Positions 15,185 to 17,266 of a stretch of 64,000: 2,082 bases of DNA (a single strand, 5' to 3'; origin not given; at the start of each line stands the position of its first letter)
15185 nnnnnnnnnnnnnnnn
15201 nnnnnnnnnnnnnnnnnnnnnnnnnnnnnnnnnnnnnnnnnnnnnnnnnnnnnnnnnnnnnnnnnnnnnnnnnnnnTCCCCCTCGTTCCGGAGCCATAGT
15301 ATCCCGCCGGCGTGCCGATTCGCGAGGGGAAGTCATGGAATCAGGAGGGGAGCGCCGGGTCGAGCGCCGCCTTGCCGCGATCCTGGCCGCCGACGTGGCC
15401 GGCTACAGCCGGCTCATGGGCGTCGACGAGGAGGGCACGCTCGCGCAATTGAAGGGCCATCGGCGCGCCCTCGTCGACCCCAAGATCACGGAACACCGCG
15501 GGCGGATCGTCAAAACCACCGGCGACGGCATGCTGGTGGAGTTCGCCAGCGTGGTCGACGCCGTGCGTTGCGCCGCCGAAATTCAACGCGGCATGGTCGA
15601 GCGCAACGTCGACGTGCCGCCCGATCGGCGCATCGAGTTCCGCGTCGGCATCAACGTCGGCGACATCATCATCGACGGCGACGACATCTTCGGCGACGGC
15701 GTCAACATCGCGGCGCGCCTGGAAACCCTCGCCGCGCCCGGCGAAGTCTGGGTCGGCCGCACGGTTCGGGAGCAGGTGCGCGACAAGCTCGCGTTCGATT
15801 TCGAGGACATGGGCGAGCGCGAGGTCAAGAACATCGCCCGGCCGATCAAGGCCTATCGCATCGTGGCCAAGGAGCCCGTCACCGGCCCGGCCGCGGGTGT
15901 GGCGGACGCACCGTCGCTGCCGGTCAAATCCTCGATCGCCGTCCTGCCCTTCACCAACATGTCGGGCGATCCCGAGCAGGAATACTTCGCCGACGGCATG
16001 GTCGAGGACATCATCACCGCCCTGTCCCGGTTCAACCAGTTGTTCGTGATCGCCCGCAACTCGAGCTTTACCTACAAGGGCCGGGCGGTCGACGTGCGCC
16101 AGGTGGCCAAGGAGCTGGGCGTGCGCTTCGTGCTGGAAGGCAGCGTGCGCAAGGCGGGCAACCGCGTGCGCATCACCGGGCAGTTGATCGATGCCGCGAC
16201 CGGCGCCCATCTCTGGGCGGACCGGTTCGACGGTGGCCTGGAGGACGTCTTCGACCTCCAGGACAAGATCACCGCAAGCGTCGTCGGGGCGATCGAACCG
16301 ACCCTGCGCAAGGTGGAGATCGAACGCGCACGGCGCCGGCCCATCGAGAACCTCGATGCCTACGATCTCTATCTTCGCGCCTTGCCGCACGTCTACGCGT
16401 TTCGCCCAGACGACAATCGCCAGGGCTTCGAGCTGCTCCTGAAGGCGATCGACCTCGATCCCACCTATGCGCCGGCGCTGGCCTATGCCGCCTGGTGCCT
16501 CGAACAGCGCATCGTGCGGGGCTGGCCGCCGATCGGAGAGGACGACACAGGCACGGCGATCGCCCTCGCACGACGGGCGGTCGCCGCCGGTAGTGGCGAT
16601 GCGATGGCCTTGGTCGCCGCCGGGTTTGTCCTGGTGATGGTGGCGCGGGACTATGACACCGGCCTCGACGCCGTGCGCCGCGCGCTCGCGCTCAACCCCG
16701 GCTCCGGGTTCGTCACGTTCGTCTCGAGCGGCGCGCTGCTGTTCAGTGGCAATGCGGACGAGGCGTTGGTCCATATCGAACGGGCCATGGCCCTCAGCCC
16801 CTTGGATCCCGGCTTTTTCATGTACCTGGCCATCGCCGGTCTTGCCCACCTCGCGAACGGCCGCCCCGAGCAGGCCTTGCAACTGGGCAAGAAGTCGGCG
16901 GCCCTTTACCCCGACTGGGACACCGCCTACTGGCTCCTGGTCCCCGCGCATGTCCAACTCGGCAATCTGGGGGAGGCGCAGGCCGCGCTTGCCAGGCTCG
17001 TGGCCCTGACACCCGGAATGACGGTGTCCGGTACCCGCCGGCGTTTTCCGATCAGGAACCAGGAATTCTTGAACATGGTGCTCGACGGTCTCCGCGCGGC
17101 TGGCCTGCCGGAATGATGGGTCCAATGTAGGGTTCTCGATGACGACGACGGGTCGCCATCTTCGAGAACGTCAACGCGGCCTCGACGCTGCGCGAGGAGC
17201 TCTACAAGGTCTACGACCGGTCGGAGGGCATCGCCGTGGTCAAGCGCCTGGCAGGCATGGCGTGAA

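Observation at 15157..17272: Adenylate cyclase gene bracketed by 97%-identical 115-bp direct repeats of the hpaB 3' terminus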

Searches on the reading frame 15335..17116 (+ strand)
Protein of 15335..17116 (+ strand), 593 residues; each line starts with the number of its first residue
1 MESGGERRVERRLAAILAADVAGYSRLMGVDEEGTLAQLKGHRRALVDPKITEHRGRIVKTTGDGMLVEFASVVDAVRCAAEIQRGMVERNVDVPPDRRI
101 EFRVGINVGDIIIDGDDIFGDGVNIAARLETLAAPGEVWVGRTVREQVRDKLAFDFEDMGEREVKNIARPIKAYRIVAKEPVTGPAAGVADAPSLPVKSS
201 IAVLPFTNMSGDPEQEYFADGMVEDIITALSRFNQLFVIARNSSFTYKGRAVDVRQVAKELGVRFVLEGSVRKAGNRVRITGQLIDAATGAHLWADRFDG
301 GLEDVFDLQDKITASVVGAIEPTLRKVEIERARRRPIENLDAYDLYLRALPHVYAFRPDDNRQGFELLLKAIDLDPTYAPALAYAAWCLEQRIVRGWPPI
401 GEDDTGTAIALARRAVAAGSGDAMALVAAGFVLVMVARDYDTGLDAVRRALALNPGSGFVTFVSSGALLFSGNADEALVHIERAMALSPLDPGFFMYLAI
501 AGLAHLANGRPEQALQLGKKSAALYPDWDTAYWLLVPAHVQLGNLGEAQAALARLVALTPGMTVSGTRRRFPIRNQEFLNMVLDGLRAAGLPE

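Call 11: search_protein_families(library=pfam, proteins=[window:15335-17116:+], max_evalue=0.001)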
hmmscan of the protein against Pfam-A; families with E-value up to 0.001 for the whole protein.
window:15335-17116:+ (593 aa): 5 families
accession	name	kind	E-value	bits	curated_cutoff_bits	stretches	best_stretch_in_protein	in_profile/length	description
PF00211.25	Guanylate_cyc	-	7.3e-12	45.7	21.9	1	15-174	10-179/183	Adenylate and Guanylate cyclase catalytic domain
PF07719.23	TPR_2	-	2.7e-10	40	27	0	501-527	7-33/34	Tetratricopeptide repeat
PF14559.12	TPR_19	-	7e-10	39.5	25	1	506-560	2-56/68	Tetratricopeptide repeat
PF13428.12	TPR_14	-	7.5e-10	38.9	23.5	0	501-534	7-40/44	Tetratricopeptide repeat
PF13431.12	TPR_17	-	1.4e-05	25.4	24.4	0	367-390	1-24/34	Tetratricopeptide repeat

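Call 12: find_encoding_contigs(protein=window:15335-17116:+, flank=10000, max_places=10)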
Protein window:15335-17116:+ (593 aa): 1 contig read that carries it; 1 place shown.
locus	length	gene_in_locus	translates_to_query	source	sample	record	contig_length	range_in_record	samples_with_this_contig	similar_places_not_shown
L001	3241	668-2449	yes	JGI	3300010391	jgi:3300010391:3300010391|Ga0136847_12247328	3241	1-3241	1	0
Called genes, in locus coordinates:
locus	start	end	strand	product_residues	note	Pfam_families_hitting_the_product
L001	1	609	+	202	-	?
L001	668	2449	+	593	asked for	PF00211:Guanylate_cyc, PF13428:TPR_14 (faint), PF07719:TPR_2 (faint), PF14559:TPR_19 (weak)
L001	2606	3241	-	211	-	?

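Call 29: find_homologous_proteins(query=window:15335-17116:+, max_evalue=1e-60)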
Query window:15335-17116:+ (593 aa): 8000 proteins with E <= 1e-60 among 8000 candidates; the best 120 are listed.
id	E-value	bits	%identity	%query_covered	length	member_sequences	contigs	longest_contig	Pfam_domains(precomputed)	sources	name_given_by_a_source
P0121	0.0e+0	1096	85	99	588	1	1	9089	PF14559.13,PF13428.13,PF00211.26,PF07719.24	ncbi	ncbi:MAG: adenylate/guanylate cyclase domain-containing protein [Alphaproteobacteria bacterium]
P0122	0.0e+0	1078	82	100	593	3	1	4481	PF14559.13,PF13428.13,PF00211.26,PF07719.24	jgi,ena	-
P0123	0.0e+0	1055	80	100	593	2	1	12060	PF14559.13,PF00515.35,PF13428.13,PF00211.26,PF07719.24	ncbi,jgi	jgi:adenylate cyclase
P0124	0.0e+0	1054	80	100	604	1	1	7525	PF14559.13,PF00515.35,PF13432.13,PF13428.13,PF00211.26,PF07719.24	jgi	jgi:TolB-like protein/Tfp pilus assembly protein PilF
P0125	0.0e+0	1052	81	100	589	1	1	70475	PF14559.13,PF13428.13,PF00211.26,PF07719.24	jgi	jgi:TolB-like protein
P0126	0.0e+0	1017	79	100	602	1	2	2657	PF14559.13,PF13428.13,PF00211.26,PF07719.24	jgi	jgi:adenylate cyclase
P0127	3.6e-278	942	72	99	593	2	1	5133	PF14559.13,PF13431.13,PF13428.13,PF00211.26,PF07719.24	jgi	-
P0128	1.1e-277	940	73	99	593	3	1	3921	PF14559.13,PF13428.13,PF00211.26,PF07719.24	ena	-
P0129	2.9e-277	939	72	99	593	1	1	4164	PF14559.13,PF13431.13,PF13428.13,PF00211.26,PF07719.24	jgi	jgi:adenylate cyclase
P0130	3.8e-277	939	71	99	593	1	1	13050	PF14559.13,PF00515.35,PF13428.13,PF00211.26,PF07719.24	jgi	jgi:adenylate cyclase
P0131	3.1e-275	932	71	99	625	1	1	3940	PF14559.13,PF13428.13,PF00211.26,PF07719.24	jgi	-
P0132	9.5e-275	931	71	99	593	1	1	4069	PF14559.13,PF13428.13,PF00211.26,PF07719.24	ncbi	-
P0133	1.0e-274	931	72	99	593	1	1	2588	PF00211.26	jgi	jgi:TolB-like protein/class 3 adenylate cyclase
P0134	1.2e-274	930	72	99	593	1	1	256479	PF00211.26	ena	-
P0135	1.2e-274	930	71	99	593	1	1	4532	PF13428.13,PF00211.26,PF07719.24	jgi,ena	-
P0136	1.9e-274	930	71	99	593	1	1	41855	PF13432.13,PF13428.13,PF00211.26,PF07719.24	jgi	jgi:adenylate cyclase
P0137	2.6e-274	929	72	99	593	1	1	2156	PF00211.26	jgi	jgi:TolB-like protein/class 3 adenylate cyclase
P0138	1.1e-273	927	70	99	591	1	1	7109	PF14559.13,PF00515.35,PF13432.13,PF13428.13,PF00211.26,PF07719.24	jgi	jgi:TolB-like protein/class 3 adenylate cyclase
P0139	2.1e-273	926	71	100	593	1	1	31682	PF00211.26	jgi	jgi:TolB-like protein/class 3 adenylate cyclase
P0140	1.3e-272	924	72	98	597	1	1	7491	PF14559.13,PF00515.35,PF13428.13,PF00211.26,PF07719.24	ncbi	-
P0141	3.4e-272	922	72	99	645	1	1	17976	PF14559.13,PF13428.13,PF00211.26,PF07719.24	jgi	jgi:adenylate cyclase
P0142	1.1e-271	921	71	99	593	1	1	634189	PF00211.26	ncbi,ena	-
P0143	1.7e-271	920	70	99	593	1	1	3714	PF14559.13,PF00515.35,PF13428.13,PF00211.26,PF07719.24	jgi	jgi:adenylate cyclase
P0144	2.1e-271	920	72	98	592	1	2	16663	PF14559.13,PF13428.13,PF00211.26,PF07719.24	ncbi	-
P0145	6.0e-271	918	70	99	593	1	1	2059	PF14559.13,PF13428.13,PF00211.26,PF07719.24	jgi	jgi:adenylate cyclase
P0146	8.0e-271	918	70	99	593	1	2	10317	PF00211.26,PF07719.24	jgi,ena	jgi:TolB-like protein/class 3 adenylate cyclase/tetratricopeptide (TPR) repeat protein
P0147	8.2e-271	918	71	99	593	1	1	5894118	PF00211.26,PF07719.24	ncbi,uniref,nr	ncbi:adenylate cyclase [Hypericibacter terrae]|uniref:Adenylate cyclase n=1 Tax=Hypericibacter terra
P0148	4.0e-270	915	72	98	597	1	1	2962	PF14559.13,PF13428.13,PF00211.26,PF07719.24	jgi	jgi:adenylate cyclase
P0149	5.3e-270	915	70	100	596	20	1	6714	PF00211.26,PF07719.24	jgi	jgi:adenylate cyclase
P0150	1.5e-269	913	70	99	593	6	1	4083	PF00515.35,PF13428.13,PF00211.26,PF07719.24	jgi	jgi:adenylate cyclase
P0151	6.7e-269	911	71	99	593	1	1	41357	PF14559.13,PF00211.26,PF07719.24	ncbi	-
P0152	1.2e-268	910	70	99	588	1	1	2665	PF14559.13,PF00515.35,PF13428.13,PF00211.26,PF13181.13,PF07719.24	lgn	-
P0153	6.6e-268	908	70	99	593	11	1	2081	PF13428.13,PF00211.26,PF07719.24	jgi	-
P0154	8.2e-268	908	70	99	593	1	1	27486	PF00211.26,PF07719.24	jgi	-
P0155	2.6e-267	906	69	99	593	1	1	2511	PF14559.13,PF00211.26,PF07719.24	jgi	jgi:adenylate cyclase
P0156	1.0e-266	904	70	99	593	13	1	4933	PF14559.13,PF00211.26,PF07719.24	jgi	jgi:TolB-like protein/class 3 adenylate cyclase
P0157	1.3e-266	904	-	-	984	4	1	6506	PF13431.13,PF13414.13,PF13428.13,PF14559.13,PF13371.13,PF00515.35,PF12895.14,PF04052.19,PF21033.5,PF13432.13,PF00211.26,PF13181.13,PF07719.24,PF13174.13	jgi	jgi:adenylate cyclase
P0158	1.3e-265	900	69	99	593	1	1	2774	PF14559.13,PF13428.13,PF00211.26,PF07719.24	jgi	-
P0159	1.5e-265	900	69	99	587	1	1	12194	PF14559.13,PF13428.13,PF00211.26,PF07719.24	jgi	jgi:adenylate cyclase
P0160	3.2e-265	899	68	99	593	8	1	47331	PF14559.13,PF00211.26,PF07719.24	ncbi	-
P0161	1.9e-264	897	69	99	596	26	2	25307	PF14559.13,PF13428.13,PF00211.26,PF07719.24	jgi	-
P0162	3.3e-263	893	69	99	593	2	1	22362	PF14559.13,PF13424.13,PF13432.13,PF13428.13,PF00211.26,PF07719.24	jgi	jgi:TolB-like protein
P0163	9.4e-263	891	68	98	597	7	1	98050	PF14559.13,PF13428.13,PF00211.26,PF07719.24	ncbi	ncbi:MAG: adenylate/guanylate cyclase domain-containing protein [Hyphomicrobiales bacterium]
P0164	5.1e-262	889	68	99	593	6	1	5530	PF07721.21,PF14559.13,PF00515.35,PF13428.13,PF00211.26,PF13181.13,PF07719.24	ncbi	ncbi:MAG TPA: adenylate/guanylate cyclase domain-containing protein [Dongiaceae bacterium]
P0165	1.6e-261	887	69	99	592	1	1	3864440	PF00515.35,PF13428.13,PF00211.26,PF13181.13,PF07719.24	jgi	jgi:TolB-like protein/class 3 adenylate cyclase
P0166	2.1e-261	887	68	99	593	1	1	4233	PF14559.13,PF13428.13,PF00211.26,PF07719.24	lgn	-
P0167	2.5e-261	886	68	99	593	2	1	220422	PF13428.13,PF00211.26,PF07719.24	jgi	jgi:adenylate cyclase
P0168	5.8e-261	885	68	99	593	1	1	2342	PF13428.13,PF00211.26,PF07719.24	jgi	jgi:adenylate cyclase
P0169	1.4e-260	884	68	99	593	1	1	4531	PF13428.13,PF00211.26,PF07719.24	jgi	-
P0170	2.8e-259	880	69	99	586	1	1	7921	PF14559.13,PF00515.35,PF13432.13,PF13428.13,PF00211.26,PF07719.24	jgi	-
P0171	1.9e-257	874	68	98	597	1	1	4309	PF14559.13,PF13428.13,PF00211.26,PF07719.24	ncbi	-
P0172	5.1e-257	872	67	99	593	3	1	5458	PF00211.26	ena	-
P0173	3.7e-256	869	74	90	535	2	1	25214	PF13428.13,PF00211.26,PF07719.24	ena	-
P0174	3.9e-256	869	68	99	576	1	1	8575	PF13428.13,PF00211.26,PF07719.24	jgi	jgi:adenylate cyclase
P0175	3.1e-255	866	67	98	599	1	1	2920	PF00515.35,PF13428.13,PF00211.26,PF07719.24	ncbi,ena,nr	ncbi:MAG TPA: adenylate/guanylate cyclase domain-containing protein [Rhizomicrobium sp.]|nr:adenylat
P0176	7.3e-255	865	67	99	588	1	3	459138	PF13428.13,PF00211.26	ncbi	-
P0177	3.2e-254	863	66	98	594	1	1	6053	PF07721.21,PF14559.13,PF13431.13,PF13432.13,PF13428.13,PF00211.26,PF07719.24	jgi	jgi:adenylate cyclase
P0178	4.0e-254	863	66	99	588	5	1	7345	PF14559.13,PF13431.13,PF13428.13,PF00211.26,PF07719.24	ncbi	-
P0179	5.0e-254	862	66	98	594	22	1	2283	PF14559.13,PF13428.13,PF00211.26,PF07719.24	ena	-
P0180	9.2e-254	861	67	99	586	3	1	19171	PF13428.13,PF00211.26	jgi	jgi:adenylate cyclase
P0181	1.5e-253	861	66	98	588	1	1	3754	PF13428.13,PF00211.26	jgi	jgi:TolB-like protein/class 3 adenylate cyclase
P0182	2.0e-253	860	67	99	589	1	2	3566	PF14559.13,PF13431.13,PF17874.8,PF00515.35,PF13428.13,PF00211.26,PF07719.24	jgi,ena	-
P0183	2.1e-253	860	68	98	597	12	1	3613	PF14559.13,PF13432.13,PF13428.13,PF00211.26,PF07719.24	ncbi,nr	ncbi:MAG: adenylate/guanylate cyclase domain-containing protein [Alphaproteobacteria bacterium]|nr:M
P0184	3.7e-253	859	68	98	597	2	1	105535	PF14559.13,PF13428.13,PF00211.26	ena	-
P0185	7.9e-253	858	68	98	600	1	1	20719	PF14559.13,PF13432.13,PF13428.13,PF00211.26,PF07719.24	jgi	jgi:adenylate cyclase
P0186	1.0e-252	858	66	98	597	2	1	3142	PF14559.13,PF13428.13,PF00211.26,PF07719.24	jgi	-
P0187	1.3e-252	858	71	92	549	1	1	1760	PF14559.13,PF13431.13,PF13428.13,PF00211.26,PF07719.24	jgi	-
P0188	2.2e-252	857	67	99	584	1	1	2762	PF13428.13,PF00211.26,PF07719.24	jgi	jgi:adenylate cyclase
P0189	1.7e-251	854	67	99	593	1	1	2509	PF00211.26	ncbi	-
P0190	2.6e-251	853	66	98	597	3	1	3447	PF14559.13,PF13431.13,PF13428.13,PF00211.26,PF07719.24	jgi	jgi:adenylate cyclase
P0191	2.9e-251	853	67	98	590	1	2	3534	PF14559.13,PF13432.13,PF13428.13,PF00211.26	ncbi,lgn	-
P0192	3.5e-251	853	-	-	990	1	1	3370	PF13431.13,PF23914.2,PF13414.13,PF13428.13,PF14559.13,PF13371.13,PF00515.35,PF13424.13,PF21033.5,PF13432.13,PF00211.26,PF13181.13,PF07719.24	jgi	jgi:TolB-like protein/class 3 adenylate cyclase/Tfp pilus assembly protein PilF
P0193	6.6e-251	852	67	98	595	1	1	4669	PF14559.13,PF13428.13,PF00211.26,PF07719.24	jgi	jgi:adenylate cyclase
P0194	8.8e-251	852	66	98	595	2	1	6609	PF14559.13,PF13431.13,PF13428.13,PF00211.26,PF07719.24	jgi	-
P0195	1.1e-250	851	66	98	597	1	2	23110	PF14559.13,PF13431.13,PF13432.13,PF13428.13,PF00211.26,PF07719.24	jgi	-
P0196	2.4e-250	850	66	98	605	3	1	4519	PF13428.13,PF00211.26,PF07719.24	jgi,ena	-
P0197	8.4e-250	848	65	98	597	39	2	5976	PF14559.13,PF13424.13,PF13432.13,PF13428.13,PF00211.26,PF07719.24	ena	-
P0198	9.2e-250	848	66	98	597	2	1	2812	PF14559.13,PF13431.13,PF13432.13,PF13428.13,PF00211.26,PF07719.24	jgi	jgi:adenylate cyclase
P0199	1.2e-249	848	66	98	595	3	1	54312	PF13428.13,PF00211.26,PF07719.24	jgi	jgi:adenylate cyclase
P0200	1.4e-249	848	66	98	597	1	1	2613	PF14559.13,PF13431.13,PF13432.13,PF13428.13,PF00211.26,PF07719.24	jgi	-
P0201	1.5e-249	847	66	98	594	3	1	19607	PF14559.13,PF13432.13,PF13428.13,PF00211.26,PF07719.24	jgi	jgi:adenylate cyclase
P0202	2.2e-249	847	66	98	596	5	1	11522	PF13428.13,PF00211.26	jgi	-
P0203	3.2e-249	846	66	98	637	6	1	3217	PF14559.13,PF13432.13,PF13428.13,PF00211.26,PF07719.24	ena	-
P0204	4.2e-249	846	65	99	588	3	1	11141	PF14559.13,PF13431.13,PF13428.13,PF00211.26,PF07719.24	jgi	jgi:adenylate cyclase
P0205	8.5e-249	845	66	98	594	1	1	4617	PF14559.13,PF13432.13,PF13428.13,PF00211.26,PF07719.24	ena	-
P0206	1.4e-248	844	-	-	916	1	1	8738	PF13431.13,PF25062.2,PF13414.13,PF13428.13,PF14559.13,PF13371.13,PF00515.35,PF21033.5,PF13432.13,PF00211.26,PF13181.13,PF07719.24,PF13174.13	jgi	jgi:adenylate cyclase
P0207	2.1e-248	844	66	98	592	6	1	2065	PF14559.13,PF13428.13,PF00211.26,PF07719.24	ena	-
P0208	1.5e-247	841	66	98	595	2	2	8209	PF00211.26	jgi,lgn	jgi:adenylate cyclase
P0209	1.7e-247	841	66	98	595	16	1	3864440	PF14559.13,PF13428.13,PF00211.26,PF07719.24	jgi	jgi:TolB-like protein/class 3 adenylate cyclase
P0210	8.9e-246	835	65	98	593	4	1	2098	PF14559.13,PF13428.13,PF00211.26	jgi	-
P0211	1.3e-245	834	65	98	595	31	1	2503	PF14559.13,PF13428.13,PF00211.26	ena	-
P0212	2.5e-245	834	65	98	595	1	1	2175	PF14559.13,PF13432.13,PF13428.13,PF00211.26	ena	-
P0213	3.7e-244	830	66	98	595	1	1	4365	PF14559.13,PF13428.13,PF00211.26,PF07719.24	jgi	jgi:adenylate cyclase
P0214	5.5e-244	829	65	98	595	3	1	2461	PF14559.13,PF13428.13,PF00211.26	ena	-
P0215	9.4e-244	828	65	98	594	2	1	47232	PF14559.13,PF13428.13,PF00211.26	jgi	jgi:TolB-like protein/class 3 adenylate cyclase/Flp pilus assembly protein TadD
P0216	3.8e-243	826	63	96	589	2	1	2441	PF14559.13,PF13432.13,PF13428.13,PF00211.26,PF07719.24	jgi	-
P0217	5.7e-243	826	66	98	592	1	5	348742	PF13428.13,PF00211.26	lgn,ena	-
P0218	1.4e-241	821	63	98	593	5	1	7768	PF14559.13,PF13432.13,PF13428.13,PF00211.26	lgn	-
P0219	1.8e-241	821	64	99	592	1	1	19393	PF14559.13,PF13428.13,PF00211.26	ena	-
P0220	6.3e-241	819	65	98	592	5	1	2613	PF14559.13,PF13432.13,PF13428.13,PF00211.26,PF07719.24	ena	-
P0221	1.8e-240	818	63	98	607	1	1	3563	PF13432.13,PF13428.13,PF00211.26,PF07719.24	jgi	jgi:TolB-like protein/class 3 adenylate cyclase/Flp pilus assembly protein TadD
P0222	6.0e-240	816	63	98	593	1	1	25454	PF14559.13,PF00211.26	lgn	-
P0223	1.1e-239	815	65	98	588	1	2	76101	PF14559.13,PF13428.13,PF00211.26,PF07719.24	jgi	jgi:TolB-like protein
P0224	1.8e-239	814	64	98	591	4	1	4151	PF13428.13,PF00211.26,PF07719.24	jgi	jgi:TolB-like protein/class 3 adenylate cyclase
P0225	2.9e-239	814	63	98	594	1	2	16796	PF14559.13,PF13432.13,PF13428.13,PF00211.26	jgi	-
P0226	4.5e-239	813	65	98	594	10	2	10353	PF13428.13,PF00211.26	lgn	-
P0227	6.2e-239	812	65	99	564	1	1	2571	PF13428.13,PF00211.26,PF07719.24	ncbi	-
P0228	6.2e-239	812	64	98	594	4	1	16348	PF00211.26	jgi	jgi:adenylate cyclase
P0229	7.3e-239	812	63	98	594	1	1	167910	PF00211.26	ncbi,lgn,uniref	ncbi:adenylate/guanylate cyclase domain-containing protein [Inquilinus sp. YAF38]|uniref:adenylate/g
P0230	1.1e-238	812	62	98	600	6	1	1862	PF14559.13,PF13431.13,PF13428.13,PF00211.26,PF07719.24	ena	-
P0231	1.2e-238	811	64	98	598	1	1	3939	PF14559.13,PF13428.13,PF00211.26,PF07719.24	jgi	jgi:TolB-like protein/class 3 adenylate cyclase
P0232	1.6e-238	811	63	98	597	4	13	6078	PF14559.13,PF13428.13,PF00211.26,PF07719.24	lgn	-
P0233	7.3e-238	809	63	98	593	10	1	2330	PF14559.13,PF13428.13,PF00211.26,PF07719.24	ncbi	-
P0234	1.0e-237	808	67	93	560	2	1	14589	PF14559.13,PF13431.13,PF13428.13,PF00211.26,PF07719.24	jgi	jgi:adenylate cyclase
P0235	1.2e-237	808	63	98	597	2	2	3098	PF14559.13,PF13432.13,PF13428.13,PF00211.26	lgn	-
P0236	4.1e-237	806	66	93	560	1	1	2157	PF14559.13,PF13428.13,PF00211.26,PF07719.24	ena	-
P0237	1.1e-236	805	62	98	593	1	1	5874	PF13428.13,PF00211.26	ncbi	-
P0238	1.1e-236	805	64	98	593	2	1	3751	PF13428.13,PF00211.26,PF07719.24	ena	-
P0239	1.7e-236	804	63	98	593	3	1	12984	PF14559.13,PF13428.13,PF00211.26,PF07719.24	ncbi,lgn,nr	ncbi:MAG: adenylate/guanylate cyclase domain-containing protein [Alphaproteobacteria bacterium]|nr:a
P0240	2.2e-236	804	63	98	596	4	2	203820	PF14559.13,PF13428.13,PF00211.26,PF07719.24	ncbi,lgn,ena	-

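Call 30: find_encoding_contigs(protein=P0121, flank=6000, max_places=4)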
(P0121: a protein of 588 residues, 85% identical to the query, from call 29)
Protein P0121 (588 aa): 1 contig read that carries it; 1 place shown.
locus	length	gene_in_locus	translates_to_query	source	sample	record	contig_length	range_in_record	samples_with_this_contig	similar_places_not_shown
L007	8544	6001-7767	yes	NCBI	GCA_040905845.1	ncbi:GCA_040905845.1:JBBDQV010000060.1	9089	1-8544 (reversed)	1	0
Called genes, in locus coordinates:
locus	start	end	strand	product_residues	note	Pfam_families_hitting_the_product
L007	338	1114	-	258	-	PF00561:Abhydrolase_1, PF12146:Hydrolase_4, PF12697:Abhydrolase_6, PF00326:Peptidase_S9 (faint)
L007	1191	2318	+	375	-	PF13439:Glyco_transf_4, PF13579:Glyco_trans_4_4, PF00534:Glycos_transf_1, PF13692:Glyco_trans_1_4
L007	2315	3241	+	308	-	PF01075:Glyco_transf_9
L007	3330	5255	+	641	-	PF02824:TGS, PF07973:tRNA_SAD, PF00587:tRNA-synt_2b, PF03129:HGTP_anticodon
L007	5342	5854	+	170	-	PF05198:IF3_N, PF00707:IF3_C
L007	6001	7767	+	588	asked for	PF00211:Guanylate_cyc, PF13428:TPR_14 (faint), PF07719:TPR_2 (faint), PF14559:TPR_19 (faint)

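Call 31: find_encoding_contigs(protein=P0125, flank=6000, max_places=4)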
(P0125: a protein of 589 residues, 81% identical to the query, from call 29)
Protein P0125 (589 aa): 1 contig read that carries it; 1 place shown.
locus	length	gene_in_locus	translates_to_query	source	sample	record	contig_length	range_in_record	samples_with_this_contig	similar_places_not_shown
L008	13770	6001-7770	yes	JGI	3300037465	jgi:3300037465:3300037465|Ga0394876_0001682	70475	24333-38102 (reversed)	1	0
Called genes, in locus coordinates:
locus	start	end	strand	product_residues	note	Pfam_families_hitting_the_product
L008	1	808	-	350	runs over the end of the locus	PF01636:APH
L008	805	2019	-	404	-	PF02771:Acyl-CoA_dh_N, PF02770:Acyl-CoA_dh_M, PF00441:Acyl-CoA_dh_1, PF08028:Acyl-CoA_dh_2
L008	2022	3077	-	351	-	PF02826:2-Hacid_dh_C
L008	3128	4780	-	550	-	PF00501:AMP-binding, PF13193:AMP-binding_C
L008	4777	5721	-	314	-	PF04909:Amidohydro_2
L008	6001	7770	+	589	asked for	PF00211:Guanylate_cyc, PF13428:TPR_14 (faint), PF07719:TPR_2 (faint), PF14559:TPR_19 (faint)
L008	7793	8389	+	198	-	-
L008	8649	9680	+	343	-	PF20392:DUF6687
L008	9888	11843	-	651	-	PF00724:Oxidored_FMN, PF00070:Pyr_redox (faint), PF03486:HI0933_like (weak), PF07992:Pyr_redox_2, PF12831:FAD_oxidored (weak), PF13450:NAD_binding_8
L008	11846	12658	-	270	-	PF00561:Abhydrolase_1, PF12146:Hydrolase_4, PF12697:Abhydrolase_6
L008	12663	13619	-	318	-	PF03069:FmdA_AmdA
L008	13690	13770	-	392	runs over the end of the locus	PF04389:Peptidase_M28 (weak), PF01546:Peptidase_M20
